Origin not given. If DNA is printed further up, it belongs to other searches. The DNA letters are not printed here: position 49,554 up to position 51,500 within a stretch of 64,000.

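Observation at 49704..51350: GroEL-type chaperonin without an adjacent GroES, co-transcribed with a 126-aa unknown protein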

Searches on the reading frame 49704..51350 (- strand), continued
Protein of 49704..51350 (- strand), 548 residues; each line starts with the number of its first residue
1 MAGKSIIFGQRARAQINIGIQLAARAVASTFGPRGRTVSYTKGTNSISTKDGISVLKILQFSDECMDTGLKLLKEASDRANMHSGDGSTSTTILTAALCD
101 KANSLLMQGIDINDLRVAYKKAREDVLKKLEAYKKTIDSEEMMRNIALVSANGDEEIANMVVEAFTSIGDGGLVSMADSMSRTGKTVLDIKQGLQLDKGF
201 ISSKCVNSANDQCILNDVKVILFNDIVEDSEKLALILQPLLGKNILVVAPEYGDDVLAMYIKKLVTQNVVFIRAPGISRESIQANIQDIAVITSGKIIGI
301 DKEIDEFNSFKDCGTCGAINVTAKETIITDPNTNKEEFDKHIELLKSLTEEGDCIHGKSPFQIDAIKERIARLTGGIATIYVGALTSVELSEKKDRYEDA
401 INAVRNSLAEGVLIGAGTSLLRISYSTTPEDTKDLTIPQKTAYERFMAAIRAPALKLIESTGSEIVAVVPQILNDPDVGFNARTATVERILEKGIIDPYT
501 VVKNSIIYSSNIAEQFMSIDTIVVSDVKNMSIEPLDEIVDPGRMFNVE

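Call 77: find_homologous_proteins(query=window:49704-51350:-, max_evalue=1e-60)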
Query window:49704-51350:- (548 aa): 364 proteins with E <= 1e-60 among 8000 candidates; the best 120 are listed.
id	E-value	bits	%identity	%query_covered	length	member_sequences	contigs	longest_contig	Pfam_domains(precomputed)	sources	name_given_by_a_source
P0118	0.0e+0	1128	96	100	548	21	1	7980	PF00118.30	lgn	-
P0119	3.1e-260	882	75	99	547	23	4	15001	PF00118.30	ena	-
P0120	3.0e-256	869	73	99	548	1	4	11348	PF00118.30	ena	-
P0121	2.5e-255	866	71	100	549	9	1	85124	PF00118.30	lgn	-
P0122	7.2e-254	861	73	99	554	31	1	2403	PF00118.30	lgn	-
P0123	1.2e-244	830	70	99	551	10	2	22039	PF00118.30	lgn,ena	-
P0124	4.2e-243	825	69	99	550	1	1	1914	PF00118.30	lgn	-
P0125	3.9e-229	779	67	100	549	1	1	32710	PF00118.30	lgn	-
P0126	4.1e-202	690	60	100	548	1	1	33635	PF00118.30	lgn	-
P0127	1.6e-199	682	58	100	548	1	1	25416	PF00118.30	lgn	-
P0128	8.0e-198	676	58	100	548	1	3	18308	PF00118.30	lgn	-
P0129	8.7e-198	676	57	100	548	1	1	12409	PF00118.30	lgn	-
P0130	8.8e-198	676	57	100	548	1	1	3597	PF00118.30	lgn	-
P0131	1.8e-197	675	57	100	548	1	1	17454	PF00118.30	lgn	-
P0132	2.2e-197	675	58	100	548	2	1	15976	PF00118.30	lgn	-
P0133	4.1e-197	674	57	100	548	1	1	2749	PF00118.30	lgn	-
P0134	2.5e-193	661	57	100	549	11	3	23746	PF00118.30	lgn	-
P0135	5.3e-180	617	54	99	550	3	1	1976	PF00118.30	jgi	jgi:chaperonin GroEL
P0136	8.2e-179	613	53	96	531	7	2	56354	PF00118.30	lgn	-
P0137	8.0e-156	538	50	96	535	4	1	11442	PF00118.30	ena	-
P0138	1.4e-153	530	47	99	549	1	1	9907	PF00118.30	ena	-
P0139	2.7e-153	529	47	99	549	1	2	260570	PF00118.30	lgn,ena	-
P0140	2.7e-153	529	47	99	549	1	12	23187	PF00118.30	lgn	-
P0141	2.9e-153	529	47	99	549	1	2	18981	PF00118.30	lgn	-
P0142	3.7e-153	529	49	98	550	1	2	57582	PF00118.30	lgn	-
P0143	5.2e-153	528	47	99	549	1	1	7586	PF00118.30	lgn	-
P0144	7.4e-153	528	47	97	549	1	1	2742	PF00118.30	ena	-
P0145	8.2e-153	528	48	97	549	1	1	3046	PF00118.30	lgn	-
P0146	8.5e-153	528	47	97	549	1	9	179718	PF00118.30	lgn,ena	-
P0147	1.0e-152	527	47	99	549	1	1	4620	PF00118.30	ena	-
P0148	1.0e-152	527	48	97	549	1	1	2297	PF00118.30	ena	-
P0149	1.2e-152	527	48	97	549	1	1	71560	PF00118.30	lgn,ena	-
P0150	1.4e-152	527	47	97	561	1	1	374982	PF00118.30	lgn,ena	-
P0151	1.9e-152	526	49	99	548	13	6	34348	PF00118.30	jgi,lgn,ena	-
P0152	2.9e-152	526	47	97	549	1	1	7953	PF00118.30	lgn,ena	-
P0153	2.9e-152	526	47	97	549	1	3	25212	PF00118.30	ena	-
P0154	3.1e-152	526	47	97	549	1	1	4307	PF00118.30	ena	-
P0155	3.7e-152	525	47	99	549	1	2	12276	PF00118.30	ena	-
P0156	3.7e-152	525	47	99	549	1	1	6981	PF00118.30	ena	-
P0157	3.9e-152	525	46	99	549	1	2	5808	PF00118.30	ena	-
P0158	4.2e-152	525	46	99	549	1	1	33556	PF00118.30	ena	-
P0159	4.3e-152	525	46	99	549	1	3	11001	PF00118.30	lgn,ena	-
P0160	4.3e-152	525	47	99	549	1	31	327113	PF00118.30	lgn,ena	-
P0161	4.5e-152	525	47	97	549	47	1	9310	PF00118.30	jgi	jgi:chaperonin GroEL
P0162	4.9e-152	525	46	99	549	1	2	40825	PF00118.30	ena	-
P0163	4.9e-152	525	46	99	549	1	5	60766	PF00118.30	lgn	-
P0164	4.9e-152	525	47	99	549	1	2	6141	PF00118.30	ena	-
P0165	5.0e-152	525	46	99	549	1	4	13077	PF00118.30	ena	-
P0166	5.1e-152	525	47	99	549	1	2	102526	PF00118.30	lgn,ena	-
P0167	5.3e-152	525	47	97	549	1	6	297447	PF00118.30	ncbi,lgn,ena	-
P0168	5.4e-152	525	46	99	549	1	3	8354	PF00118.30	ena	-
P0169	5.4e-152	525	47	99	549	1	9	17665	PF00118.30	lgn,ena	-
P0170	5.5e-152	525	47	99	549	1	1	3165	PF00118.30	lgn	-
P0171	5.6e-152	525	47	99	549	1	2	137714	PF00118.30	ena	-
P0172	5.8e-152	525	47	99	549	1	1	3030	PF00118.30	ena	-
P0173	6.0e-152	525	46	99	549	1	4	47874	PF00118.30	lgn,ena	-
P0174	6.2e-152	525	46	99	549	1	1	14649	PF00118.30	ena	-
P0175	7.2e-152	525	46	99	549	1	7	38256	PF00118.30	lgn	-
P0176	7.4e-152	524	47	99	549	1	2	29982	PF00118.30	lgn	-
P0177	7.7e-152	524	47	99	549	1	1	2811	PF00118.30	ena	-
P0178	7.9e-152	524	47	99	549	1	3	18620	PF00118.30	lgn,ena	-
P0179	8.3e-152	524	46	99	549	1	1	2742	PF00118.30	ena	-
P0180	8.5e-152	524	47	99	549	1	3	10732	PF00118.30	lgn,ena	-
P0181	8.9e-152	524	47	99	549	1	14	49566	PF00118.30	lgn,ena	-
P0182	9.1e-152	524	47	99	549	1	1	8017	PF00118.30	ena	-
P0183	9.3e-152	524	46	99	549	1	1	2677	PF00118.30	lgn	-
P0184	9.5e-152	524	46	99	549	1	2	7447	PF00118.30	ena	-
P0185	9.6e-152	524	46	99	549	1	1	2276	PF00118.30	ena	-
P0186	9.8e-152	524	46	99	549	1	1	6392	PF00118.30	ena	-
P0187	9.8e-152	524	48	97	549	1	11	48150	PF00118.30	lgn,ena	-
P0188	9.9e-152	524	46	99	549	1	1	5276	PF00118.30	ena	-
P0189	1.0e-151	524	47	99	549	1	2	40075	PF00118.30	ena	-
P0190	1.0e-151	524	47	99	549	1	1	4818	PF00118.30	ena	-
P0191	1.0e-151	524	47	99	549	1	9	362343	PF00118.30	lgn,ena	-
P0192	1.1e-151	524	46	99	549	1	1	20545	PF00118.30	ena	-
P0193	1.1e-151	524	47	97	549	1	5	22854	PF00118.30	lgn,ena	-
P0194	1.1e-151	524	47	99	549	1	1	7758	PF00118.30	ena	-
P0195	1.1e-151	524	47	99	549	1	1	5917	PF00118.30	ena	-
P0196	1.1e-151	524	46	99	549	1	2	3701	PF00118.30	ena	-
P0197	1.1e-151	524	47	99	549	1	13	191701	PF00118.30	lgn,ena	-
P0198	1.2e-151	524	47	99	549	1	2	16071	PF00118.30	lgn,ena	-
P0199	1.2e-151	524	46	99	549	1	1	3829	PF00118.30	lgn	-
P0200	1.2e-151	524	46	99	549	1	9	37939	PF00118.30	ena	-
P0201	1.2e-151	524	47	99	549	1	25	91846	PF00118.30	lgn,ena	-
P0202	1.2e-151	524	47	99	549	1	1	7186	PF00118.30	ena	-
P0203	1.2e-151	524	46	99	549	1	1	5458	PF00118.30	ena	-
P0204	1.2e-151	524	47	99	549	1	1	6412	PF00118.30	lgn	-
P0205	1.2e-151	524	46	99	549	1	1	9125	PF00118.30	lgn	-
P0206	1.2e-151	524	47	99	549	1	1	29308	PF00118.30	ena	-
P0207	1.3e-151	524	46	99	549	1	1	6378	PF00118.30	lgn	-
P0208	1.3e-151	524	46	99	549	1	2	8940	PF00118.30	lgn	-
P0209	1.3e-151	524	46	99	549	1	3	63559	PF00118.30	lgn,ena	-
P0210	1.4e-151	524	46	99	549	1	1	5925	PF00118.30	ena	-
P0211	1.4e-151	524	46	99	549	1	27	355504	PF00118.30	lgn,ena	-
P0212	1.4e-151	524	47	97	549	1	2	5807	PF00118.30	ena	-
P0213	1.4e-151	524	46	99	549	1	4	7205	PF00118.30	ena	-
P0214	1.4e-151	524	46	99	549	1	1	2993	PF00118.30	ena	-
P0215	1.5e-151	523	46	99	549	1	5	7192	PF00118.30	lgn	-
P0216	1.5e-151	523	46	99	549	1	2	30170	PF00118.30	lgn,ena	-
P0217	1.5e-151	523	47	99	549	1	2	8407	PF00118.30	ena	-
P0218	1.6e-151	523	47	97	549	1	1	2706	PF00118.30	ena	-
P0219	1.6e-151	523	46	99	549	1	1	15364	PF00118.30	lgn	-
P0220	1.6e-151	523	46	99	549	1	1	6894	PF00118.30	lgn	-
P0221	1.6e-151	523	46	99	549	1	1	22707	PF00118.30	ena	-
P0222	1.7e-151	523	46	99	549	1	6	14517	PF00118.30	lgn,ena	-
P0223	1.7e-151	523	46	99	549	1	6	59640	PF00118.30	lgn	-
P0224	1.7e-151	523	46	99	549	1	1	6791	PF00118.30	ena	-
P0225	1.7e-151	523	46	99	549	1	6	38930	PF00118.30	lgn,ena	-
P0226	1.7e-151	523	46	99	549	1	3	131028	PF00118.30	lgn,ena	-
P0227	1.7e-151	523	46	99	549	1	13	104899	PF00118.30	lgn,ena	-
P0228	1.7e-151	523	46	99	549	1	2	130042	PF00118.30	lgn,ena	-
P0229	1.7e-151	523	46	99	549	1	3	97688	PF00118.30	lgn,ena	-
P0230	1.7e-151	523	46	99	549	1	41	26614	PF00118.30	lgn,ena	-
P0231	1.7e-151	523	46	99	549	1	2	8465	PF00118.30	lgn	-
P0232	1.8e-151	523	46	99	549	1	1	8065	PF00118.30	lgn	-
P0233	1.8e-151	523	46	99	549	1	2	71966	PF00118.30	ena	-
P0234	1.8e-151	523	46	99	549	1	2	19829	PF00118.30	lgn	-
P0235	1.8e-151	523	46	99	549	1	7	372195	PF00118.30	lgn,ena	-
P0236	1.9e-151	523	46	99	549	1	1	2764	PF00118.30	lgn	-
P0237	1.9e-151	523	46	99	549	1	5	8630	PF00118.30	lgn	-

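Call 78: list_cluster_members(proteins=[P0167, P0023, P0108, P0012])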
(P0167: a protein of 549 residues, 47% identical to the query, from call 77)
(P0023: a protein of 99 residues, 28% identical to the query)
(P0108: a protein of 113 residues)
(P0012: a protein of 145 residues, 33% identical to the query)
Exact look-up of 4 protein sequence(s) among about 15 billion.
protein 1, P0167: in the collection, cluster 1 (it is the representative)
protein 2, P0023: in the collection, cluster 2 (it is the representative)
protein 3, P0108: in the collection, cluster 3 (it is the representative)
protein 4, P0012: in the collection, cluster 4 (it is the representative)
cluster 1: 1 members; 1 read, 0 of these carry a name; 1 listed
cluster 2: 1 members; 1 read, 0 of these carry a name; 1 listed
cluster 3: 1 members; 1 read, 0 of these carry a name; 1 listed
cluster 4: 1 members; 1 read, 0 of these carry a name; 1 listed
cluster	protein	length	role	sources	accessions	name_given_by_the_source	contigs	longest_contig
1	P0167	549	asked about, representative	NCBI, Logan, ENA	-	-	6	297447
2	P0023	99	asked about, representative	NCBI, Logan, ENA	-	-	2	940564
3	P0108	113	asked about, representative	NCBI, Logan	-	-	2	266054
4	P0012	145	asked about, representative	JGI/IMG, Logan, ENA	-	-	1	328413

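Call 82: find_related_loci(query=A5, collection=viral_contigs, flank=3000)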
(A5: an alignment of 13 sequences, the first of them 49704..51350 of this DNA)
Query A5 (548 aa) in viral_contigs; peptide patterns used: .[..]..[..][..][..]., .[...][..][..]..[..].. (x = any residue, [..] = any of these).
116 stretches matched a pattern; 52 encode a relative of the query (tblastn E <= 1e-3); 52 distinct loci.
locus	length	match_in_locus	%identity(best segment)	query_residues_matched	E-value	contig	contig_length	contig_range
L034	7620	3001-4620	49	1-540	1e-162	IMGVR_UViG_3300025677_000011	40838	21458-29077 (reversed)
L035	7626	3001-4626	48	1-540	2e-158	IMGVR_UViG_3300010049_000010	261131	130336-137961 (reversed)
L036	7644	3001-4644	46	2-540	2e-152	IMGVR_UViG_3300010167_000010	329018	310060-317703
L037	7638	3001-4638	46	1-544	4e-151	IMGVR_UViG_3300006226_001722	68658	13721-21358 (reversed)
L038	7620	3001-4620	44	3-540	2e-143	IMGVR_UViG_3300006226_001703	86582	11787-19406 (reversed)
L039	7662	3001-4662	36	3-543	1e-92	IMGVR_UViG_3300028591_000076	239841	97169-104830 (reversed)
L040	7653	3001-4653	35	3-540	3e-89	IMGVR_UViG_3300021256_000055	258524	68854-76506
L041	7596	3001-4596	29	8-533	9e-64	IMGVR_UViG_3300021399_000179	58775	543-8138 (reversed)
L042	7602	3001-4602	29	4-533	9e-58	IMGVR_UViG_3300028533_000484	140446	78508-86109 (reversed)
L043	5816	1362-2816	29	19-524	5e-56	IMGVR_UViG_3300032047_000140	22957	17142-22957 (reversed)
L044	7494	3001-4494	28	6-524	6e-56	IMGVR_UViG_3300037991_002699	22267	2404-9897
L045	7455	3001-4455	29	19-524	5e-56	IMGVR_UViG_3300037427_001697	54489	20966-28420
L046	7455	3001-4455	29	19-524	5e-56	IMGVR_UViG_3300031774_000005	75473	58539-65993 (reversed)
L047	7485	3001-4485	28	19-524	2e-55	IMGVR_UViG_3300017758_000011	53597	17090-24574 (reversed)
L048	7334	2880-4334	29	19-524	1e-55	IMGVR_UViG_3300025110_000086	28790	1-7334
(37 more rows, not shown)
